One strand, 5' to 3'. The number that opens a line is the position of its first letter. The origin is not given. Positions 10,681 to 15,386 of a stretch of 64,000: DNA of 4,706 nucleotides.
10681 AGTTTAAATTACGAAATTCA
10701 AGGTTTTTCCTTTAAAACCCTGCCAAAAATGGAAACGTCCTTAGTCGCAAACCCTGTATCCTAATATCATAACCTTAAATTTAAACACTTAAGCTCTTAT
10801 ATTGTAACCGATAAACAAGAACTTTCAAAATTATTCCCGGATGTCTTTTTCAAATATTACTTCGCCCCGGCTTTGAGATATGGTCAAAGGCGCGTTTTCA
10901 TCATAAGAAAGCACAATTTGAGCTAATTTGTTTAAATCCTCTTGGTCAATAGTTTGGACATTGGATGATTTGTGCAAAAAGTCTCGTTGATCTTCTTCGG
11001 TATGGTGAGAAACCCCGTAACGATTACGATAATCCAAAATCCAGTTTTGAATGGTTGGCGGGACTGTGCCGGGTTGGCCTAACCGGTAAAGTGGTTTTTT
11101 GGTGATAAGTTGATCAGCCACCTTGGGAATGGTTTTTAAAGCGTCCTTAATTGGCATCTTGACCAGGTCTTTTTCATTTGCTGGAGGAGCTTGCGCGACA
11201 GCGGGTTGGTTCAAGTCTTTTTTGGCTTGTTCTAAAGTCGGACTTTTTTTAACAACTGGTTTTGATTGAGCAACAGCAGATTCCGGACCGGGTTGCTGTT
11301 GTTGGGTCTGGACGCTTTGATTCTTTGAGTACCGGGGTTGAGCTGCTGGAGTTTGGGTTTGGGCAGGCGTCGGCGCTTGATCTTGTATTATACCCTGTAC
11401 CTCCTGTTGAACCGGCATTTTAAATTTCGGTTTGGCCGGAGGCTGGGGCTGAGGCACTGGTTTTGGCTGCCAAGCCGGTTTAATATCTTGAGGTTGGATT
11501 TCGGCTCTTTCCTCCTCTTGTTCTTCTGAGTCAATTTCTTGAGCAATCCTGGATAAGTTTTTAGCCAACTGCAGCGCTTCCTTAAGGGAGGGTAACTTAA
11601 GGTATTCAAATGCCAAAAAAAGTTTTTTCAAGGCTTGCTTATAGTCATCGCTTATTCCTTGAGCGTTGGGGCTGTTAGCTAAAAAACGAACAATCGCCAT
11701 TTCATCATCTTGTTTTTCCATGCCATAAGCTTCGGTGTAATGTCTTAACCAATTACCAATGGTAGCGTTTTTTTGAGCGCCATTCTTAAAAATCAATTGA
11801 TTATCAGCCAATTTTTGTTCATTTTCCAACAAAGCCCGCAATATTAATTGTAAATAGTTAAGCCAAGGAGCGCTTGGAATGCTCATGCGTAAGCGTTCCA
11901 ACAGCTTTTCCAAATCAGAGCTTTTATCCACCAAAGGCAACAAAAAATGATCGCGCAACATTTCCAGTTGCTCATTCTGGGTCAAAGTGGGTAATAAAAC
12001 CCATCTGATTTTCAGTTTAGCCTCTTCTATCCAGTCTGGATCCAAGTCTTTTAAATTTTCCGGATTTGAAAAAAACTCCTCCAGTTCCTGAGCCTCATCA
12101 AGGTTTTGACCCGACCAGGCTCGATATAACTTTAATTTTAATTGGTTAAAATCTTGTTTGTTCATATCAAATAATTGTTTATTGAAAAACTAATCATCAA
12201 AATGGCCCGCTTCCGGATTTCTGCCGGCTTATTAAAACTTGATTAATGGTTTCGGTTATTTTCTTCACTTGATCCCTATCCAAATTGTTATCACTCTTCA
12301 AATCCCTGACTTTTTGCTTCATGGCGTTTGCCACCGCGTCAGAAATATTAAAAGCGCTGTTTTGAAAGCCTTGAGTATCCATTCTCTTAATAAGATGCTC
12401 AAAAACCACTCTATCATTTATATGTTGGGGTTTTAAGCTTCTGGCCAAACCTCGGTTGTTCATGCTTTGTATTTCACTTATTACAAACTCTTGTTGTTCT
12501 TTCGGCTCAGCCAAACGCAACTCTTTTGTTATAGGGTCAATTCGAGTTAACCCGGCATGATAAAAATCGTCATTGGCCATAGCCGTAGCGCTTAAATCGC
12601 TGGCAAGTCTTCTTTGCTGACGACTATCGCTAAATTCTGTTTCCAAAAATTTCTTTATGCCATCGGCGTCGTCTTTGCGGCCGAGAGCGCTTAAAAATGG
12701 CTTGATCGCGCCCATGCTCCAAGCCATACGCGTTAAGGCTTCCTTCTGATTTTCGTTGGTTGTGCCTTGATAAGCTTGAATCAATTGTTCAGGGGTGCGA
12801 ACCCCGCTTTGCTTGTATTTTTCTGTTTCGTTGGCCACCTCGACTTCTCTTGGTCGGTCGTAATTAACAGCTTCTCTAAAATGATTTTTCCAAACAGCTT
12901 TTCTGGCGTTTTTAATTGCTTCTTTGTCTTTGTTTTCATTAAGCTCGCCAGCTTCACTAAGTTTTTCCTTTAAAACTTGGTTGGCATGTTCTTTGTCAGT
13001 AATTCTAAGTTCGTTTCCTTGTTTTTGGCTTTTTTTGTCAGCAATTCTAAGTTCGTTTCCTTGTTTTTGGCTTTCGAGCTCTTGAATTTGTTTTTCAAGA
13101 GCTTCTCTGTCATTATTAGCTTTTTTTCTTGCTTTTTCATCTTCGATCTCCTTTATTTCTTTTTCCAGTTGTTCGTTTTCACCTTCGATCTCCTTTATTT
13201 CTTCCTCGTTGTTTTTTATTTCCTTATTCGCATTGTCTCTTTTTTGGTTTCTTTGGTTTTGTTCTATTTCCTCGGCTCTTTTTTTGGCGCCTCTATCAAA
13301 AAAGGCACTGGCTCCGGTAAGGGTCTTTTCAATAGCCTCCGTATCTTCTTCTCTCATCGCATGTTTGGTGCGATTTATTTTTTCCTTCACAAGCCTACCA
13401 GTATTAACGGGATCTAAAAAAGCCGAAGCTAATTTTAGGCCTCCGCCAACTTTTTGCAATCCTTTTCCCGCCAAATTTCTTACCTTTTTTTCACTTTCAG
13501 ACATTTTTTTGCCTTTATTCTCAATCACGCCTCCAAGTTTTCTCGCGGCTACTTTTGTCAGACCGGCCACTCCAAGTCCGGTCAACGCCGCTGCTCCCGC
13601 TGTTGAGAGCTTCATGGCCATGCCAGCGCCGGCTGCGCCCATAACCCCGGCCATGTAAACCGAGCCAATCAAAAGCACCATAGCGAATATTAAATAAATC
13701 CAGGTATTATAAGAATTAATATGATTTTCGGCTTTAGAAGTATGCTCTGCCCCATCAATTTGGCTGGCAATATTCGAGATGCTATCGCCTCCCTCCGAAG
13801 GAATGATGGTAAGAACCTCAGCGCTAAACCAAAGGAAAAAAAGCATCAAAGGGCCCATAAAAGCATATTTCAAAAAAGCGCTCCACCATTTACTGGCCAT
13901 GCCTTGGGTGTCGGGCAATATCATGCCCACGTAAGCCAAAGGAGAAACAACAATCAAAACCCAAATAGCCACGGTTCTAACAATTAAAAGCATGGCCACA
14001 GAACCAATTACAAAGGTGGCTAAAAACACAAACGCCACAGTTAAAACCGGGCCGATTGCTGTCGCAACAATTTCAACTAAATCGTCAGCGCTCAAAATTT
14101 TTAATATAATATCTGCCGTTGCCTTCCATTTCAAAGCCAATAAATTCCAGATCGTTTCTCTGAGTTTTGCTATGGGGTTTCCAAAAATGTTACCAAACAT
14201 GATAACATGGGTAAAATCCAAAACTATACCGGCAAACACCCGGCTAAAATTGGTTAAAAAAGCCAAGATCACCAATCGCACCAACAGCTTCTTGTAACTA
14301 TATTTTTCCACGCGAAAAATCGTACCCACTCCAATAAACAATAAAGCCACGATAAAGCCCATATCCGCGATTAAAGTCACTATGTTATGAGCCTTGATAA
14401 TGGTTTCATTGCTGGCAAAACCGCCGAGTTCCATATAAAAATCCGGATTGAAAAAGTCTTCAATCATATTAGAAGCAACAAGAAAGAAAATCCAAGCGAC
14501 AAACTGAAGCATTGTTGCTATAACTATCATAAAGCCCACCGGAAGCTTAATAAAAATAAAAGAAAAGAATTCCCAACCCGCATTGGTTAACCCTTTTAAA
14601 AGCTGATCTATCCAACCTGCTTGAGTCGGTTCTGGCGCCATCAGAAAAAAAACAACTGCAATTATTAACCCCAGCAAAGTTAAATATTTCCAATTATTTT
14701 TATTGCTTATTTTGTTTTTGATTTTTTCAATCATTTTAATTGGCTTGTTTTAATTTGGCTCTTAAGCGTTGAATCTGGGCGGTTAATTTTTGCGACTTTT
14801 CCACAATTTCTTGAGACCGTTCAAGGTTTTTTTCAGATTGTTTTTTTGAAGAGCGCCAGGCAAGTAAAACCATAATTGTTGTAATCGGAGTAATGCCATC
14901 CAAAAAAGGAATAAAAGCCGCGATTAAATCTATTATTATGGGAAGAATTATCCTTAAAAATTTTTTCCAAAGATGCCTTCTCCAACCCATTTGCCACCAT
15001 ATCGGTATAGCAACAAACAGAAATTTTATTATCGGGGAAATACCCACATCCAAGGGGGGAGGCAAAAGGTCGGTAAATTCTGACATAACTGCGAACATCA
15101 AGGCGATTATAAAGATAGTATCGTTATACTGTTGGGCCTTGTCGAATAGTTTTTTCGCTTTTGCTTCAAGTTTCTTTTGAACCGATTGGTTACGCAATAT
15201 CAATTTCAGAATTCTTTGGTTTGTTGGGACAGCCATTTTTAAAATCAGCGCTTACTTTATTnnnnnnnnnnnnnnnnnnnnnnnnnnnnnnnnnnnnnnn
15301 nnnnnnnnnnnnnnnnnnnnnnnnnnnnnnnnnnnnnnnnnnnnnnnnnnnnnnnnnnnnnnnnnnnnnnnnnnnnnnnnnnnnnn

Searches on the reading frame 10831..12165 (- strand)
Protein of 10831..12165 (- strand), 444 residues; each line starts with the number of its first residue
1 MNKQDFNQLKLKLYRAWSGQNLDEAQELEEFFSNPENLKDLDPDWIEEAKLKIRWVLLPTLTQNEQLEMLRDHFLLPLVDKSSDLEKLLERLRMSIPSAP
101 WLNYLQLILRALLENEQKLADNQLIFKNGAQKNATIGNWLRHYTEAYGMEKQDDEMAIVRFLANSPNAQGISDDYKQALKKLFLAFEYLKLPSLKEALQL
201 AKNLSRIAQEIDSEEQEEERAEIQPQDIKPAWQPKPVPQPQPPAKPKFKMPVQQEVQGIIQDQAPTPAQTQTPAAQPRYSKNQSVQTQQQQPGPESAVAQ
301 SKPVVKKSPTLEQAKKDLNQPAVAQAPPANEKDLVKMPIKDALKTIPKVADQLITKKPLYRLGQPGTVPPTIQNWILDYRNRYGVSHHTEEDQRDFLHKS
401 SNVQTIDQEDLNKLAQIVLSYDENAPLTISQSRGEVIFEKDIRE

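Call 6: search_protein_families(library=pfam, proteins=[window:10831-12165:-], max_evalue=0.01)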
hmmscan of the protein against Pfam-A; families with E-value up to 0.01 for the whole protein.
window:10831-12165:- (444 aa): 0 families

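Call 73: search_solved_structures(query=window:10831-12165:-, max_evalue=1)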
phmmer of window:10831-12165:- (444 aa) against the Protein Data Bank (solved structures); distinct sequences matched with E-value up to 1: 1.
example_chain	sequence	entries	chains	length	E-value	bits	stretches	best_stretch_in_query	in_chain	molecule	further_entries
4r3q_A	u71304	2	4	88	0.012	17.9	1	68-133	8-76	Synaptonemal complex central element protein 3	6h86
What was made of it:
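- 10831..12165 (-): Conserved unknown 444-aa T4SS-cluster protein. No Pfam hit (call 6) and no meaningful PDB hit (call 73).
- Tried and rejected: Nothing meaningful (call 73).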

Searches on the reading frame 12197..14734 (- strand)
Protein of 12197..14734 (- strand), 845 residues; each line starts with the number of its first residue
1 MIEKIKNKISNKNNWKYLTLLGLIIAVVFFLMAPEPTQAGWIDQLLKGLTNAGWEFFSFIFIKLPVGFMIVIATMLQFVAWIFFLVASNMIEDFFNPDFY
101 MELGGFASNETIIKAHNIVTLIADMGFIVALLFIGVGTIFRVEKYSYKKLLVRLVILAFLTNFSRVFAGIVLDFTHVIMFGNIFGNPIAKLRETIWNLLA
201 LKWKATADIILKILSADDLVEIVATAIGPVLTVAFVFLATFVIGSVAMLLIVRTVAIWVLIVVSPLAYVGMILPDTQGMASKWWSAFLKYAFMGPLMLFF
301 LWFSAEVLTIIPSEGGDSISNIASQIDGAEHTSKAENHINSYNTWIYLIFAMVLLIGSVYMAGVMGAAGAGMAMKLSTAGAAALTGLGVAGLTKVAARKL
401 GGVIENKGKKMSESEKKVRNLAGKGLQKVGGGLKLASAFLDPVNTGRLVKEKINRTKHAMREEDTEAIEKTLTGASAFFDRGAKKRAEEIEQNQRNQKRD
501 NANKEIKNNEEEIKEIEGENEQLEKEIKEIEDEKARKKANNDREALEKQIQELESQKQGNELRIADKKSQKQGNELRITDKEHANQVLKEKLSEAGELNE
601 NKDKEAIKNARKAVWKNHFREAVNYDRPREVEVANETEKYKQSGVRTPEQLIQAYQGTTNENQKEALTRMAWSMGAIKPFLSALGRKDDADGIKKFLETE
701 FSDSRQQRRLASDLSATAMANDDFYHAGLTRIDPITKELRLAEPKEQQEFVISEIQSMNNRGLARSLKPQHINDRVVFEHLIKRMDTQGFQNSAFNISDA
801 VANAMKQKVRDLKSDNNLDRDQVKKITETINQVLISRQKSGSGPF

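Call 6: search_protein_families(library=pfam, proteins=[window:12197-14734:-], max_evalue=0.01)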
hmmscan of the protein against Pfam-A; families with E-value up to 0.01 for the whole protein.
window:12197-14734:- (845 aa): 1 family
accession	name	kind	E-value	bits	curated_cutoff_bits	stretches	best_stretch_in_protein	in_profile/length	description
PF04610.19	TrbL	-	0.003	17.8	25.9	1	148-320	26-196/215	TrbL/VirB6 plasmid conjugal transfer protein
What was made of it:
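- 12197..14734 (-): VirB6/TrbL-like polytopic membrane protein (845 aa). PF04610 TrbL at E = 0.003, below threshold (call 6).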

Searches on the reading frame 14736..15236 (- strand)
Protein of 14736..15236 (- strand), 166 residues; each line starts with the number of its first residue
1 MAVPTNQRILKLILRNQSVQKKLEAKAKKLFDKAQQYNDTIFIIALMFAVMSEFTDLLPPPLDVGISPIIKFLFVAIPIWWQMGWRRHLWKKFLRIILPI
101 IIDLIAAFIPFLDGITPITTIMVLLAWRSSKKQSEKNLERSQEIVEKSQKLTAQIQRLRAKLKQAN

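Call 6: search_protein_families(library=pfam, proteins=[window:14736-15236:-], max_evalue=0.01)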
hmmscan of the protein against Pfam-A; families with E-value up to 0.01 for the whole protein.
window:14736-15236:- (166 aa): 0 families
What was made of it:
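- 14736..15236 (-): p166: small membrane protein, the constant neighbour of the propeller gene (upstream or downstream of it in different genomes). No Pfam hit (call 6).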
